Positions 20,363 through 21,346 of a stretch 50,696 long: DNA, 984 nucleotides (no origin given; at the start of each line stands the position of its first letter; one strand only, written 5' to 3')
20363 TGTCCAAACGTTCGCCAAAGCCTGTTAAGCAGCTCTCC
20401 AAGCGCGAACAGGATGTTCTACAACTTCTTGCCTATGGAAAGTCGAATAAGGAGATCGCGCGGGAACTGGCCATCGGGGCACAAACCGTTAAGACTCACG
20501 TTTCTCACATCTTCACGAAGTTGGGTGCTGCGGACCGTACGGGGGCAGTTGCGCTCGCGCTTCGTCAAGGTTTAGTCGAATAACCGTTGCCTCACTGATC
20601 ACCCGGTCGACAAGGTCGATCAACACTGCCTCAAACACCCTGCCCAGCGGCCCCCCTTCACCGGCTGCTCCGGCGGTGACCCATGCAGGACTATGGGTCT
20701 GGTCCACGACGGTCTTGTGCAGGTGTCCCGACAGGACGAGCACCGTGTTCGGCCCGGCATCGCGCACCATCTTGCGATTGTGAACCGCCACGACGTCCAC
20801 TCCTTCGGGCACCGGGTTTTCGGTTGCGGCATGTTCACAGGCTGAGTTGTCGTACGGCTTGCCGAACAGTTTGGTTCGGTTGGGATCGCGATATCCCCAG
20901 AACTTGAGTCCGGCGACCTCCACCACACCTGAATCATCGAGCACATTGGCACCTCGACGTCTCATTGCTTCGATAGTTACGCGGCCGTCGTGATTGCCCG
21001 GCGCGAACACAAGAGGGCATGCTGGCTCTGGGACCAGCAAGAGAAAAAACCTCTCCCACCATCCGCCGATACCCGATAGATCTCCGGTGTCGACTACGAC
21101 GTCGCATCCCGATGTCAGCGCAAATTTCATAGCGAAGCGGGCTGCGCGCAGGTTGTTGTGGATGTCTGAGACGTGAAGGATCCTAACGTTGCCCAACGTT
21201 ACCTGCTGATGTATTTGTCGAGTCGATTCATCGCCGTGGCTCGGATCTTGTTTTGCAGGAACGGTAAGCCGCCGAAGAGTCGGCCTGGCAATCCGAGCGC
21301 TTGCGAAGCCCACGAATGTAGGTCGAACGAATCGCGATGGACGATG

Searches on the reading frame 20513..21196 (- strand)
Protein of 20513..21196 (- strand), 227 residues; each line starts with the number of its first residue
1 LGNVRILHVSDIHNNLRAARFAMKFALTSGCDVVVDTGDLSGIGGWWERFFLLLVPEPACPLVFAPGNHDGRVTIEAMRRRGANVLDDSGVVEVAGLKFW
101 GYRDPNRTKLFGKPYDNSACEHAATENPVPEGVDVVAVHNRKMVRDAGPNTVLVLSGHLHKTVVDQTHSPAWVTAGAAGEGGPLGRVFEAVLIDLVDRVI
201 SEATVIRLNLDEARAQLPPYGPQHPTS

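Call 7: search_protein_families(library=pfam, proteins=[window:20513-21196:-], max_evalue=0.01)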
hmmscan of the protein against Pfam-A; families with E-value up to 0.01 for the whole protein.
window:20513-21196:- (227 aa): 2 families
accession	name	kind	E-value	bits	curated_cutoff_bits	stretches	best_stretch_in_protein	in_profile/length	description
PF00149.33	Metallophos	-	1.1e-11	46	21.5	1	5-98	2-101/191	Calcineurin-like phosphoesterase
PF12850.12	Metallophos_2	-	6.4e-09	36.4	27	1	5-181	2-138/154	Calcineurin-like phosphoesterase superfamily domain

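Call 9: find_homologous_proteins(query=window:20513-21196:-)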
Query window:20513-21196:- (227 aa): 71 proteins with E <= 0.001 among 1679 candidates.
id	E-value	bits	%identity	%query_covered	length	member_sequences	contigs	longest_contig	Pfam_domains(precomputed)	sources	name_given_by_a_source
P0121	8.9e-152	521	100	100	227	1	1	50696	PF12850.13,PF00149.34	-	-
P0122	2.7e-82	294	68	83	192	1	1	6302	PF12850.13,PF00149.34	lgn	-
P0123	7.3e-44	168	44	92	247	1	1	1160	PF12850.13,PF00149.34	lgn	-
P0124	1.4e-42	164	45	92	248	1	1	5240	PF12850.13,PF00149.34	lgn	-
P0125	7.4e-42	161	45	84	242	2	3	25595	PF12850.13,PF00149.34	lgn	-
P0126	1.9e-41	160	46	84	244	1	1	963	PF12850.13,PF00149.34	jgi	jgi:predicted MPP superfamily phosphohydrolase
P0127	7.5e-39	151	44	84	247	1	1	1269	PF12850.13,PF00149.34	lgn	-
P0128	2.9e-38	150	50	69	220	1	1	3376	PF12850.13,PF00149.34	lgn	-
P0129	5.0e-38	149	45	86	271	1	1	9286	PF00149.34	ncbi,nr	ncbi:MAG TPA: metallophosphoesterase, partial [Actinomycetota bacterium]|nr:metallophosphoesterase [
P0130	2.4e-37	147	45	78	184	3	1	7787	PF12850.13,PF00149.34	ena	-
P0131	8.6e-37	145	43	85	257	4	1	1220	PF12850.13,PF00149.34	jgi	-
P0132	1.2e-35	141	42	92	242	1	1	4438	PF12850.13,PF00149.34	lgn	-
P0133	1.1e-34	138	45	85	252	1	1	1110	PF12850.13,PF00149.34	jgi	jgi:Icc-related predicted phosphoesterase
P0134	1.2e-34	138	44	70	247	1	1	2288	PF12850.13,PF00149.34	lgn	-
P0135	2.2e-32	130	42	86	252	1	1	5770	PF12850.13,PF00149.34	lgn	-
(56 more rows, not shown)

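Call 10: find_encoding_contigs(protein=P0122, flank=6000, max_places=4)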
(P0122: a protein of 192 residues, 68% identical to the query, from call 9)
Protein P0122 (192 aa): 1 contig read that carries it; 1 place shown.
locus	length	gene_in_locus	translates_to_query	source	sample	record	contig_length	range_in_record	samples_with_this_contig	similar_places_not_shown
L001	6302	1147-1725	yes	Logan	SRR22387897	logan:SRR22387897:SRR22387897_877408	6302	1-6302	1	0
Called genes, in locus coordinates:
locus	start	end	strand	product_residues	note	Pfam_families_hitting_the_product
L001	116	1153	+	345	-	PF00561:Abhydrolase_1, PF12697:Abhydrolase_6, PF12146:Hydrolase_4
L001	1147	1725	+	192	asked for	PF00149:Metallophos, PF12850:Metallophos_2 (weak)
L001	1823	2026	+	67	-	-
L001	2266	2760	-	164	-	-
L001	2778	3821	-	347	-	-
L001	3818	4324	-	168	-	-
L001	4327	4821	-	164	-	-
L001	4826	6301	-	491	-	?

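Call 11: find_encoding_contigs(protein=P0125, flank=6000, max_places=4)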
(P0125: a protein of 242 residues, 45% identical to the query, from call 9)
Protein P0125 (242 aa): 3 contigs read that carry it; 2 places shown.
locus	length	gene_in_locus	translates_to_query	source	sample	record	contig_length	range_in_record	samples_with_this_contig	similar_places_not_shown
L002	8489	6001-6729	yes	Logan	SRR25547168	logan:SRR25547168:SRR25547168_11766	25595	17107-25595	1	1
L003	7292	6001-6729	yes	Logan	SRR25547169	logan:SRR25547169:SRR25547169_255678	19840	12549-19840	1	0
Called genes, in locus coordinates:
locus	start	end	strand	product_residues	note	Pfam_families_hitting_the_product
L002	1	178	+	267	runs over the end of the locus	PF01513:NAD_kinase, PF20143:NAD_kinase_C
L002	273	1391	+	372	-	PF04263:TPK_catalytic, PF12555:SteA-like_C (weak)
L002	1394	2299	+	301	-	PF11382:MctB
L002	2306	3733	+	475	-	PF00890:FAD_binding_2 (weak), PF01266:DAO, PF01946:Thi4 (weak), PF03486:HI0933_like (faint), PF12831:FAD_oxidored, PF13450:NAD_binding_8, PF01593:Amino_oxidase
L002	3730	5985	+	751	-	-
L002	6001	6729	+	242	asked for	PF00149:Metallophos, PF12850:Metallophos_2 (weak)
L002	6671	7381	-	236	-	PF00535:Glycos_transf_2, PF13641:Glyco_tranf_2_3 (faint)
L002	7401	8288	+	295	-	-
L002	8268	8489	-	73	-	?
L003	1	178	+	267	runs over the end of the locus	PF01513:NAD_kinase, PF20143:NAD_kinase_C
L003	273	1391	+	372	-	PF04263:TPK_catalytic, PF12555:SteA-like_C (weak)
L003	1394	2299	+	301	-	PF11382:MctB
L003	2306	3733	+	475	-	PF00890:FAD_binding_2 (weak), PF01266:DAO, PF01946:Thi4 (weak), PF03486:HI0933_like (faint), PF12831:FAD_oxidored, PF13450:NAD_binding_8, PF01593:Amino_oxidase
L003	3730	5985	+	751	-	-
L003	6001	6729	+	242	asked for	PF00149:Metallophos, PF12850:Metallophos_2 (weak)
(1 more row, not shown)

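Call 21: find_related_loci(query=A1, collection=metagenome_contigs, flank=8000)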
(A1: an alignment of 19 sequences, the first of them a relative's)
Query A1 (227 aa) in metagenome_contigs; peptide patterns used: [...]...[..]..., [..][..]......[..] (x = any residue, [..] = any of these).
93 stretches matched a pattern; 25 encode a relative of the query (tblastn E <= 1e-3); 25 distinct loci.
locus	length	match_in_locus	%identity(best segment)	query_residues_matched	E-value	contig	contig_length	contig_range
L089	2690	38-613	44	5-195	2e-43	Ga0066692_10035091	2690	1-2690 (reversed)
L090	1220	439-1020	43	3-195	4e-42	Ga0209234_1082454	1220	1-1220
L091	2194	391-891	49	2-166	3e-40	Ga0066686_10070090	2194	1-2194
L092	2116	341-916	44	5-195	1e-39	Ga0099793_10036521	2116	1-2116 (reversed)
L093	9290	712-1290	43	4-195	4e-37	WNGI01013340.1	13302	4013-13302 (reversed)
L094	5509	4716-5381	37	4-219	7e-37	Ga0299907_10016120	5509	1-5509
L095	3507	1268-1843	42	5-195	7e-36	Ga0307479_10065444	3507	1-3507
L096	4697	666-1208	45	4-183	7e-36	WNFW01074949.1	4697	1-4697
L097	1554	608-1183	42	5-195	2e-36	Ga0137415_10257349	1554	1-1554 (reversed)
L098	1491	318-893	42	5-195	5e-36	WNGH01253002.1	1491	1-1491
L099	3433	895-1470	41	5-195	5e-35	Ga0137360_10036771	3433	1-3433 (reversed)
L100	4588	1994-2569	41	5-195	2e-34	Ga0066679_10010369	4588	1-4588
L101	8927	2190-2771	39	4-195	1e-28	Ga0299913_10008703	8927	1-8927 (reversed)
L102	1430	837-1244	43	61-195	2e-25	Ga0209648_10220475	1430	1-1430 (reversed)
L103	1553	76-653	43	3-195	2e-24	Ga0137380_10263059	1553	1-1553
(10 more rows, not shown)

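Call 23: search_protein_families(library=ncbifam, proteins=[window:20513-21196:-], max_evalue=0.01)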
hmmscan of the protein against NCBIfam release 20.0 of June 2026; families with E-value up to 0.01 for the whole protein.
window:20513-21196:- (227 aa): 1 family
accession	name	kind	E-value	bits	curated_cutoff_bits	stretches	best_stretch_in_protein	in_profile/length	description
TIGR00040.1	yfcE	subfamily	3.3e-07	30.5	56.25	1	5-76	2-66/158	YfcE family phosphodiesterase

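Call 24: search_protein_families(library=padloc, proteins=[window:20513-21196:-], max_evalue=0.01)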
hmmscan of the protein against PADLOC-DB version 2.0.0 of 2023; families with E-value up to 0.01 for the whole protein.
window:20513-21196:- (227 aa): 1 family
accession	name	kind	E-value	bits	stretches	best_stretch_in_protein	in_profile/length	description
PDLC04908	PDC-S10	-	3.6e-10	37.5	1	3-146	9-151/223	-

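Call 25: search_solved_structures(query=window:20513-21196:-, max_evalue=1, show_alignments=2)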
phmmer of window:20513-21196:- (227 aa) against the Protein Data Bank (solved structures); distinct sequences matched with E-value up to 1: 2.
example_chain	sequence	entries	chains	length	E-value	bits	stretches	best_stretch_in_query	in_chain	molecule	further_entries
9vfj_3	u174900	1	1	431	0.044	16.3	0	91-138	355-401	LHCI-3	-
7vrx_A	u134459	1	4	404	0.7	12.4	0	23-91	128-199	Aminotransferase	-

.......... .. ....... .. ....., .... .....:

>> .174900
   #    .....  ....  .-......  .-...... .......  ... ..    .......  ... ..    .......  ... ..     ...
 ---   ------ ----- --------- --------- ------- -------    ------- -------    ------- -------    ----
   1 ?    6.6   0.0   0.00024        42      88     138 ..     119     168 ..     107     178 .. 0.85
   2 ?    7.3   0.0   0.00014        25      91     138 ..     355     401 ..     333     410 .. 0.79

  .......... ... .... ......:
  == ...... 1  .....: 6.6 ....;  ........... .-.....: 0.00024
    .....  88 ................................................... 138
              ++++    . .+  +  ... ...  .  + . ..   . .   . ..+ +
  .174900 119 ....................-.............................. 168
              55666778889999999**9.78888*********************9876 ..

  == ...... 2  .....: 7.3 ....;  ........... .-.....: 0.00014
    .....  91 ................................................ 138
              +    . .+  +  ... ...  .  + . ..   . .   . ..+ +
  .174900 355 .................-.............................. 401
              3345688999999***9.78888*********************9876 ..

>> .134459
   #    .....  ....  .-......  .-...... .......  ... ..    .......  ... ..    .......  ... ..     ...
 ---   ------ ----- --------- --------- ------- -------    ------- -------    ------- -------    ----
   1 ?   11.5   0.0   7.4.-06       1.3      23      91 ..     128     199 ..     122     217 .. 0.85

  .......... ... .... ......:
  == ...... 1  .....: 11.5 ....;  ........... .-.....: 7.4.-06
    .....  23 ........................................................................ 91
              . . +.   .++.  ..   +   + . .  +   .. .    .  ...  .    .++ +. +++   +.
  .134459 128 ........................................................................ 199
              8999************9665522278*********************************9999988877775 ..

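Call 27: search_solved_structures(query=A1, max_evalue=1, show_alignments=0)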
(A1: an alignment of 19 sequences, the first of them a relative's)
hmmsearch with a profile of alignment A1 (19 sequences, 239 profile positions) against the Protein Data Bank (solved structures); distinct sequences matched with E-value up to 1: 34.
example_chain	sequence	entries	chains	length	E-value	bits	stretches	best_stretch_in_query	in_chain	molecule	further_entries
2zo9_B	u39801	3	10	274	6.8e-05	25.5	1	41-89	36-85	Phosphohydrolase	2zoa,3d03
2dxl_A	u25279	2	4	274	6.8e-05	25.5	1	41-89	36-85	Phosphohydrolase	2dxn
1s3l_A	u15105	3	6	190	0.0015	21.1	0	151-198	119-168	Hypothetical protein MJ0936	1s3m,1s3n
3rqz_A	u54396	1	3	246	0.0015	21.1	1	18-87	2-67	Metallophosphoesterase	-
2ahd_A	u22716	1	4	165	0.0021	20.6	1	151-198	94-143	Phosphodiesterase MJ0936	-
1su1_A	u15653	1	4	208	0.0099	18.4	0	17-90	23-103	Hypothetical protein yfcE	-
5xce_A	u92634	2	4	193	0.014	18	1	165-202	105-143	Vacuolar protein sorting-associated protein 29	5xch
5xcj_A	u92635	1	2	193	0.014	17.9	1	165-202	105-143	Vacuolar protein sorting-associated protein 29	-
5xck_A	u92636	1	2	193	0.014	17.9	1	165-202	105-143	Vacuolar protein sorting-associated protein 29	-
1z2w_A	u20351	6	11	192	0.016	17.8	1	165-235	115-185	Vacuolar protein sorting 29 | Vacuolar protein sorting-associated protein 29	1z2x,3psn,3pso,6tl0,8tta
6xs5_A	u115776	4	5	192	0.016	17.8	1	165-235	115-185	Vacuolar protein sorting-associated protein 29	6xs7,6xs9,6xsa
4lty_C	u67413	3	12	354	0.018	17.6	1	19-96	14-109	Exonuclease subunit SbcD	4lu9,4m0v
8fud_A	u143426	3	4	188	0.035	16.6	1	165-235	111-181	Vacuolar protein sorting-associated protein 29 | Isoform 2 of Vacuolar protein sorting-associated protein 29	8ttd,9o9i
8r02_A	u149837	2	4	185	0.036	16.6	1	165-235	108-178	Vacuolar protein sorting-associated protein 29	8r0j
5gtu_A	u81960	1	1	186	0.037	16.5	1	165-235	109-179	Vacuolar protein sorting-associated protein 29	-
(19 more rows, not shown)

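Call 34: search_protein_families(library=pfam, proteins=[L100:2832-4061:+, L100:2-1822:-, L094:2369-4654:+, L101:2855-5170:-, L002:3730-5985:+], max_evalue=0.001)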
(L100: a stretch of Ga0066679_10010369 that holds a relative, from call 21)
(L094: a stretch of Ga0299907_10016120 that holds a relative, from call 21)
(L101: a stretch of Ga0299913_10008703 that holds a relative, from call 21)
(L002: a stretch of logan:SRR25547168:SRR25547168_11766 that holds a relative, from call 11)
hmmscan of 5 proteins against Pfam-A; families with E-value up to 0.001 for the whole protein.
L100:2832-4061:+ (409 aa): 3 families
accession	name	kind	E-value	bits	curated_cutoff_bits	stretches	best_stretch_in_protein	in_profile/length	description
PF02773.21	S-AdoMet_synt_C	-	1.9e-63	212.9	25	1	255-395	1-138/138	S-adenosylmethionine synthetase, C-terminal domain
PF00438.25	S-AdoMet_synt_N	-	2.5e-43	147.1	33.1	1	5-102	2-99/99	S-adenosylmethionine synthetase, N-terminal domain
PF02772.21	S-AdoMet_synt_M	-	2.8e-41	140.9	29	1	132-253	2-120/120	S-adenosylmethionine synthetase, central domain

L100:2-1822:- (607 aa): 1 family
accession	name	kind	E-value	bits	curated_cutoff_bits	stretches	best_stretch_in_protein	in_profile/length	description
PF01804.23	Penicil_amidase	-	1.5e-70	239.5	21.3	1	116-606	1-363/675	Penicillin amidase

L094:2369-4654:+ (761 aa): 0 families

L101:2855-5170:- (771 aa): 0 families

L002:3730-5985:+ (751 aa): 0 families

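Call 35: predict_structure(alignment_id=A1)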
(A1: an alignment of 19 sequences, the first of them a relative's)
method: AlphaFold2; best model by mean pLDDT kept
length: 227 residues; sequences in the alignment: 19
mean_pLDDT: 88.2   pTM: 0.88
mean pLDDT of the five models: 88.2, 87.1, 87.1, 86.9, 85.4
residues with pLDDT >= 90: 144; 70-90: 63; 50-70: 9; < 50: 11
segments of 3 or more residues with pLDDT < 50: 218-227
pLDDT, mean of each block of 10 residues (from residue 1): 92 88 91 95 80 87 96 93 93 97 91 91 97 97 94 94 92 86 80 94 90 57 39
secondary structure, 60 per line:
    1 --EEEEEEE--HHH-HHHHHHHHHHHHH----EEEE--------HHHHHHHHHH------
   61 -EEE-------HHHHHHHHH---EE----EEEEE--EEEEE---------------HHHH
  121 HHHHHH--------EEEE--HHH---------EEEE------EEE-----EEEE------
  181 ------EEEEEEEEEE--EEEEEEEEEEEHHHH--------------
elements in order: E3-9 H16-28 E33-36 H45-54 E62-64 H72-80 E90-94 E97-101 H117-126 E135-138 E153-156 E163-165 E171-174 E187-196 E199-209 H210-213
